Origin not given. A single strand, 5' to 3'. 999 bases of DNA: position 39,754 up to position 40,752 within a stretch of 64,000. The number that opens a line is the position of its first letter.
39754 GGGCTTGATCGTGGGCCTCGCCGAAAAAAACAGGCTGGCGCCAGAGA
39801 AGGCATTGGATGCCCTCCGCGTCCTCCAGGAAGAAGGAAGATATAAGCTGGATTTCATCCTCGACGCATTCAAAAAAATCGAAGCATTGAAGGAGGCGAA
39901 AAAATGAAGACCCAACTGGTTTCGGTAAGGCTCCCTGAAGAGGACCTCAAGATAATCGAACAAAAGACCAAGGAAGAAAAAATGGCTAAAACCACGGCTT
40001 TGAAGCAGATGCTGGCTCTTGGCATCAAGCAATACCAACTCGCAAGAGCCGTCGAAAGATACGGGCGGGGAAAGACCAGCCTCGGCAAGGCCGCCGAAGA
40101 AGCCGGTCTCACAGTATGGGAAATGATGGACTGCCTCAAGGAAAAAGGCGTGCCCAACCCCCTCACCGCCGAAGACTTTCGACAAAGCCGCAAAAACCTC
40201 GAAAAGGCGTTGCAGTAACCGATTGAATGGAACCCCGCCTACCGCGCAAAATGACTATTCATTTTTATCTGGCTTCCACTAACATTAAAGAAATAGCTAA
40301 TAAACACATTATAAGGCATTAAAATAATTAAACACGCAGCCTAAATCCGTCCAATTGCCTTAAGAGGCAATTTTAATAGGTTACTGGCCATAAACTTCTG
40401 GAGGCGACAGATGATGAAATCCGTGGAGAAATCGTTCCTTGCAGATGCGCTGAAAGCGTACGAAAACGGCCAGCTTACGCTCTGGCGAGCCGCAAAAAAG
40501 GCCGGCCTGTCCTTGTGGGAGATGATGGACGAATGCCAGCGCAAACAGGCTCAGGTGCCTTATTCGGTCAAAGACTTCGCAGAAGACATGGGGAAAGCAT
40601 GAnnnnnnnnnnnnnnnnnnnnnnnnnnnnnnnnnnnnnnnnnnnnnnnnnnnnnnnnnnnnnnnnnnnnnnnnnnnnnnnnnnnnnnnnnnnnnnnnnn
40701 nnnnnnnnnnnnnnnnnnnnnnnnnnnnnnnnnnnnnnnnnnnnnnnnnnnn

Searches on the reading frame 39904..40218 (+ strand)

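Call 81: search_protein_families(library=pfam, proteins=[window:39904-40218:+], max_evalue=0.01)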
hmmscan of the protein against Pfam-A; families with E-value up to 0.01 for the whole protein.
window:39904-40218:+ (104 aa): 3 families
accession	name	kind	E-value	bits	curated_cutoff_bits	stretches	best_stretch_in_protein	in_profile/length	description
PF03683.19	UPF0175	-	1.5e-10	41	27.9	1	45-94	21-71/75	Uncharacterised protein family (UPF0175)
PF01402.27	RHH_1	-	0.0034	17.7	20.5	1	6-42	2-38/39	Ribbon-helix-helix protein, copG family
PF19807.5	DUF6290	-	0.0047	17.5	27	1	5-38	3-36/72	Family of unknown function (DUF6290)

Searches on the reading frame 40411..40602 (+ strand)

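Call 95: search_protein_families(library=pfam, proteins=[window:40411-40602:+], max_evalue=0.001)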
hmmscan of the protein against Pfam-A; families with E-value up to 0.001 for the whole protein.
window:40411-40602:+ (63 aa): 1 family
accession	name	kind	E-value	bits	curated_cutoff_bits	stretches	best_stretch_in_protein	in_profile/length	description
PF03683.19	UPF0175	-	8.8e-11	41.8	27.9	1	9-60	21-73/75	Uncharacterised protein family (UPF0175)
